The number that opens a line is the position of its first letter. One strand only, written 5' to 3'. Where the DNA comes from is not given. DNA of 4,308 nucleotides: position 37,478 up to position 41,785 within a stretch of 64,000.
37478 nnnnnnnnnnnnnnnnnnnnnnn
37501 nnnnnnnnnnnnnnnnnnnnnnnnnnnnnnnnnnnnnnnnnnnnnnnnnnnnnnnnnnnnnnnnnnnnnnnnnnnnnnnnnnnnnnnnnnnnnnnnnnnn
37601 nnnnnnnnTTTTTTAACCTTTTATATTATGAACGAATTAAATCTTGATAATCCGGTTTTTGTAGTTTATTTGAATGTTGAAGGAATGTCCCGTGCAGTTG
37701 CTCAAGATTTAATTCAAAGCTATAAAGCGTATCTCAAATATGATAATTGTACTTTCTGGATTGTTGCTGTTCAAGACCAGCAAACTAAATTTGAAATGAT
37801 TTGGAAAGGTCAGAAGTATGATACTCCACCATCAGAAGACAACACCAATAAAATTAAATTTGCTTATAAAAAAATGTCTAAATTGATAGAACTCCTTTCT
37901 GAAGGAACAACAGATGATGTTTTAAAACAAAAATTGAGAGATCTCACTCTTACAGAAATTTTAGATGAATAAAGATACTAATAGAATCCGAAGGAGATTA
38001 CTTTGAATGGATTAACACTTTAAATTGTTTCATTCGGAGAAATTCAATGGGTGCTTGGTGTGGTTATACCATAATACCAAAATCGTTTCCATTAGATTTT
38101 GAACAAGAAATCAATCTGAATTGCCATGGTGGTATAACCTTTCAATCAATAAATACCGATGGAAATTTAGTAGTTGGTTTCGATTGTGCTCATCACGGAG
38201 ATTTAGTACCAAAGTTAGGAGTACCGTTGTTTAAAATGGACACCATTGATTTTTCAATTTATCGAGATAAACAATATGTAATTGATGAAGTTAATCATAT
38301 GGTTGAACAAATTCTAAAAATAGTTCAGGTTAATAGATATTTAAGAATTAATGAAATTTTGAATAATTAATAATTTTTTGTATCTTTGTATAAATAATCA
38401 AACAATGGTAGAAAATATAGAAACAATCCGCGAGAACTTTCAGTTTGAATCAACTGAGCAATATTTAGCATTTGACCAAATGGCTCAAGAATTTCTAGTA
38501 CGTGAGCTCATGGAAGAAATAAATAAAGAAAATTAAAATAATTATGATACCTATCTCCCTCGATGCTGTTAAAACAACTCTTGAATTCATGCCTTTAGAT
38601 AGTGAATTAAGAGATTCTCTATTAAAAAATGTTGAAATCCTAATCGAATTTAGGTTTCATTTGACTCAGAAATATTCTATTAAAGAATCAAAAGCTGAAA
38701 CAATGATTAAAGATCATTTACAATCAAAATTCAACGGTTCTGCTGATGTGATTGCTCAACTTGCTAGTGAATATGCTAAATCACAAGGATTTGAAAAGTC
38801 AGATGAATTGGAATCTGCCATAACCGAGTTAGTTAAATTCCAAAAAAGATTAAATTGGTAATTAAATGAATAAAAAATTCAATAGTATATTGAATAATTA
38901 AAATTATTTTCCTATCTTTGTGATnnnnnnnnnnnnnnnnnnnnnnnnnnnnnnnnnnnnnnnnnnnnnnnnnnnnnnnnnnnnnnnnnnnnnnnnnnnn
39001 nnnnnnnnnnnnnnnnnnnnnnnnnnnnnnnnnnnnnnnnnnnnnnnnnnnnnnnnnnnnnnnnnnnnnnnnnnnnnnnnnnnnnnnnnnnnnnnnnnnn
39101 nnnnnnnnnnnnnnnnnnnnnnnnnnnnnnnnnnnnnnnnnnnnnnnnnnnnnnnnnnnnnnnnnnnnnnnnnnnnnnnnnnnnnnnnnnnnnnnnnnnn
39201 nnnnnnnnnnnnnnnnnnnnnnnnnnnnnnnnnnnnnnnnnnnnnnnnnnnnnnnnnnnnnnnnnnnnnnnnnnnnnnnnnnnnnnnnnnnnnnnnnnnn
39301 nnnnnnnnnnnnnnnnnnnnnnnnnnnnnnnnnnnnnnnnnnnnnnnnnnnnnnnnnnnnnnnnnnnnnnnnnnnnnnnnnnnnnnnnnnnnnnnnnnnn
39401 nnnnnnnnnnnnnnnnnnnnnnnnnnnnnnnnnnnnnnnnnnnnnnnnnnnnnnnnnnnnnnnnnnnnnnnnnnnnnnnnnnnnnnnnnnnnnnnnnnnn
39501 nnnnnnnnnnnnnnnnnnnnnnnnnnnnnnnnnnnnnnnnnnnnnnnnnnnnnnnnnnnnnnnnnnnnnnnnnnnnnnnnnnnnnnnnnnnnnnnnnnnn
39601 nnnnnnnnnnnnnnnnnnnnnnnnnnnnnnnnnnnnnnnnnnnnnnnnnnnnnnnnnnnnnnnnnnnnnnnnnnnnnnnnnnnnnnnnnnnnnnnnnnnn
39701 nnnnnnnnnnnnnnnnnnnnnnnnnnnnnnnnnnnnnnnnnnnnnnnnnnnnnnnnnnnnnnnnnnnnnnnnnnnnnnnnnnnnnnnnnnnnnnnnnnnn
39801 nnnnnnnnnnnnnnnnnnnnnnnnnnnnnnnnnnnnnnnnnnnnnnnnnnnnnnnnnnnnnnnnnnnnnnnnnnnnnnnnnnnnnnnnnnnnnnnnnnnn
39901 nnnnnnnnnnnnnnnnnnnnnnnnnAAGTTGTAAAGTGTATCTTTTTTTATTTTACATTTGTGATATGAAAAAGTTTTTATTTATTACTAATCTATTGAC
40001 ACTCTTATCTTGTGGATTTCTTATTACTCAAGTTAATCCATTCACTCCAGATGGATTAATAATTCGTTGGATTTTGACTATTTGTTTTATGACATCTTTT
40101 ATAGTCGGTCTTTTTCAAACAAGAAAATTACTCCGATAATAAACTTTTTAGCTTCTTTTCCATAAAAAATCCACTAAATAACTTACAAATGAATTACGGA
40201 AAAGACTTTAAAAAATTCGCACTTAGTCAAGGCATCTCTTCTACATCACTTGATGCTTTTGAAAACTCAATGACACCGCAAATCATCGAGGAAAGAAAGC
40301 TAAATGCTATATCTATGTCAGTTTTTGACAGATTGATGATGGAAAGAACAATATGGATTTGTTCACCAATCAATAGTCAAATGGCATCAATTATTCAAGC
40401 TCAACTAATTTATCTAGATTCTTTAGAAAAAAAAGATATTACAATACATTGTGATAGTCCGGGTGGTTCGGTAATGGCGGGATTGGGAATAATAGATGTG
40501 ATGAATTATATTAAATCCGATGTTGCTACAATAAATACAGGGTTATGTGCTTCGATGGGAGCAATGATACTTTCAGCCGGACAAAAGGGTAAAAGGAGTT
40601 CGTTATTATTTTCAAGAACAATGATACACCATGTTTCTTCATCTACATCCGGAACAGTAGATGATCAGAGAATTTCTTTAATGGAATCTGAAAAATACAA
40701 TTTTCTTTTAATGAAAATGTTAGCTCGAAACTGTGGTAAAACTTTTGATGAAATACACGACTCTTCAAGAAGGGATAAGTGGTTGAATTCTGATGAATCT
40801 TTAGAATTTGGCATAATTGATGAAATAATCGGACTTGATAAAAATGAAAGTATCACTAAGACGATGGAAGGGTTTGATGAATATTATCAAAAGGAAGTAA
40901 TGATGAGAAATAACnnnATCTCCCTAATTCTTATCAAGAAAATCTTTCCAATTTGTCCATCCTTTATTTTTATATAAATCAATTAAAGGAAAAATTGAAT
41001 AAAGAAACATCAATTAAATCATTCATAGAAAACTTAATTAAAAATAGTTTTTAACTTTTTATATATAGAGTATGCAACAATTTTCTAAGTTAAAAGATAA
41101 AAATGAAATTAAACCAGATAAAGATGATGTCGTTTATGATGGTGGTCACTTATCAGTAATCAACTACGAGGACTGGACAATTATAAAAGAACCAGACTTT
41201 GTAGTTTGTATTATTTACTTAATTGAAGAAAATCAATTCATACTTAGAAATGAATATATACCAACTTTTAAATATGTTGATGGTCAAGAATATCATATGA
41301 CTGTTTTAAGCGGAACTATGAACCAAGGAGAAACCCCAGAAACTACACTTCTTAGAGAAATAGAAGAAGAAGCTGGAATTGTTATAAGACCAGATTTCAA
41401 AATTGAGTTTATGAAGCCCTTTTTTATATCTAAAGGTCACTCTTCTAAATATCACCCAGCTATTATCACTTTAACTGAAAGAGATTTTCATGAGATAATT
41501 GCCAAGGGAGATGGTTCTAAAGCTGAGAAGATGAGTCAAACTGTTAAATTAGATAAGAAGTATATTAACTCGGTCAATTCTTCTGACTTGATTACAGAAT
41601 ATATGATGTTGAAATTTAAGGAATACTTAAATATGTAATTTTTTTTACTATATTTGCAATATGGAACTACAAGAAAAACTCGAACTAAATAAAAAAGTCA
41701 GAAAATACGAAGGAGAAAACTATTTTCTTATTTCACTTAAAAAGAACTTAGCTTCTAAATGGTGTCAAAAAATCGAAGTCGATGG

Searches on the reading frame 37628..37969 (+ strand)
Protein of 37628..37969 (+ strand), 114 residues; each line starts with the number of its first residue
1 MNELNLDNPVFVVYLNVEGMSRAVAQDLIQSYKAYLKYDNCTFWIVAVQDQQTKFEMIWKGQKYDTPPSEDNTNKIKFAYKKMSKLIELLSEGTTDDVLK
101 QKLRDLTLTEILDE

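Call 3: search_protein_families(library=pfam, proteins=[window:37628-37969:+], max_evalue=0.01)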
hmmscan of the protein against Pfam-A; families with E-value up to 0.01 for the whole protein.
window:37628-37969:+ (114 aa): 1 family
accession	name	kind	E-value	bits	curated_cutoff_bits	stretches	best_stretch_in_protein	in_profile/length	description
PF05833.16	NFACT_N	-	0.00095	18.5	31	1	47-106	142-201/456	NFACT N-terminal and middle domains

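Call 5: search_protein_families(library=phrogs, proteins=[window:37628-37969:+], max_evalue=0.001)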
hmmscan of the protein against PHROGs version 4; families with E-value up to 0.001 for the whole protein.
window:37628-37969:+ (114 aa): 0 families

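Call 75: search_solved_structures(query=window:37628-37969:+, max_evalue=1)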
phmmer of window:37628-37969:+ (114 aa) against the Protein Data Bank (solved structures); distinct sequences matched with E-value up to 1: 2.
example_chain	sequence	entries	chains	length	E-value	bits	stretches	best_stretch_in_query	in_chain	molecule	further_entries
3ady_A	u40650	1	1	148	0.54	13.6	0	49-84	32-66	DotD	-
6x62_Dd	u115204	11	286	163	0.71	13.2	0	49-84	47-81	DotD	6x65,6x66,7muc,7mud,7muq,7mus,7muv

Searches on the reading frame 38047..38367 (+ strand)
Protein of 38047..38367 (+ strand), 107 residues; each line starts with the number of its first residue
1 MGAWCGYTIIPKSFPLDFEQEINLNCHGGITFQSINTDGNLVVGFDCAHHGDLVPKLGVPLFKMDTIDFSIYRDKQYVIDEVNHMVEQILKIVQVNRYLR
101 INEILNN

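Call 3: search_protein_families(library=pfam, proteins=[window:38047-38367:+], max_evalue=0.01)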
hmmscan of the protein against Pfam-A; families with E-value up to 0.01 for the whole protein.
window:38047-38367:+ (107 aa): 0 families

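Call 5: search_protein_families(library=phrogs, proteins=[window:38047-38367:+], max_evalue=0.001)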
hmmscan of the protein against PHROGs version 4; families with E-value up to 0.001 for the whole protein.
window:38047-38367:+ (107 aa): 2 families
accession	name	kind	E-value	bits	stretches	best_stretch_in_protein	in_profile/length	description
phrog_2164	-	unknown function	1.9e-21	77.5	1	1-93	41-129/135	-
phrog_28554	-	other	1.2e-08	35.9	1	2-91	43-128/236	MazG-like pyrophosphatase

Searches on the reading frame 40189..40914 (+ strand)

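Call 56: search_protein_families(library=ncbifam, proteins=[window:40189-40914:+], max_evalue=0.001)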
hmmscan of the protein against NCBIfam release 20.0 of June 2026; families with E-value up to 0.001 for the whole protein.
window:40189-40914:+ (242 aa): 10 families
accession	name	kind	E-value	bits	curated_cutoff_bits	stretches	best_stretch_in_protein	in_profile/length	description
NF011091.0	PRK14514.1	equivalog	9.3e-60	202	361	1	5-214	2-217/221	ATP-dependent Clp endopeptidase proteolytic subunit ClpP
NF001368.0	PRK00277.1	subfamily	1.3e-54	185.1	249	1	25-218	5-199/203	ATP-dependent Clp protease proteolytic subunit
NF009205.0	PRK12553.1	subfamily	1.3e-47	162.1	228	1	25-214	10-202/211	ATP-dependent Clp protease proteolytic subunit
TIGR00493.1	clpP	equivalog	2.2e-47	161.3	308.6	1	27-214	2-190/192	ATP-dependent Clp endopeptidase proteolytic subunit ClpP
NF009203.0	PRK12551.1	equivalog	1.8e-43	148.6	359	1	28-215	1-189/196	ATP-dependent Clp protease proteolytic subunit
NF011090.0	PRK14513.1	equivalog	6.5e-38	130.6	347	1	27-219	2-195/201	ATP-dependent Clp protease proteolytic subunit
NF011089.0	PRK14512.1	equivalog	5.5e-35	120.9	251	1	39-215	15-192/200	ATP-dependent Clp protease proteolytic subunit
NF009204.0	PRK12552.1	equivalog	1.3e-24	86.9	263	1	52-218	30-216/225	ATP-dependent Clp protease proteolytic subunit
NF045540.1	scaf_prot_MCP1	exception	1.4e-20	73.6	475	1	72-219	23-166/652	ClpP-like prohead protease/major capsid protein fusion protein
NF045542.1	Clp_rel_HeadMat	equivalog_domain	7.7e-18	65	120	1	55-213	3-165/165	head maturation protease, ClpP-related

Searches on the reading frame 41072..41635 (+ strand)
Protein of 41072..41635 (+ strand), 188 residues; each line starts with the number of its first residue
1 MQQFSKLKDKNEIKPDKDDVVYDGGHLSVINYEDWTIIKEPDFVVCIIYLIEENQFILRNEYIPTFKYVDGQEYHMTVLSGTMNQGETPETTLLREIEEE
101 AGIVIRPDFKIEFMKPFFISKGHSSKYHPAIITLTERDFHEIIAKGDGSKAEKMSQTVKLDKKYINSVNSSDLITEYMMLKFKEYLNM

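Call 56: search_protein_families(library=ncbifam, proteins=[window:41072-41635:+], max_evalue=0.001)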
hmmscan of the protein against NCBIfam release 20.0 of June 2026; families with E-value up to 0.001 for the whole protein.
window:41072-41635:+ (188 aa): 6 families
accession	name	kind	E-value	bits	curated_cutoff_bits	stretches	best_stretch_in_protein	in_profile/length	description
NF008736.0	PRK11762.1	equivalog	6.7e-06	25.8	169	1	44-147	49-141/186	ADP compounds hydrolase NudE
NF001299.0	PRK00241.1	equivalog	7.6e-05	22.3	158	1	46-106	137-191/263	NAD(+) diphosphatase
TIGR00052.1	TIGR00052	subfamily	8.8e-05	22.2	79.55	1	34-127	37-130/188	nudix-type nucleoside diphosphatase, YffH/AdpP family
NF006961.0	PRK09438.1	equivalog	9.8e-05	21.8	103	1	39-140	6-102/151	dihydroneopterin triphosphate diphosphatase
NF008044.0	PRK10776.1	equivalog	0.00029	20.7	148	1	80-106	37-63/130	8-oxo-dGTP diphosphatase MutT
TIGR00586.1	mutt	equivalog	0.00094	19.2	97.9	0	81-106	39-64/129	8-oxo-dGTP diphosphatase MutT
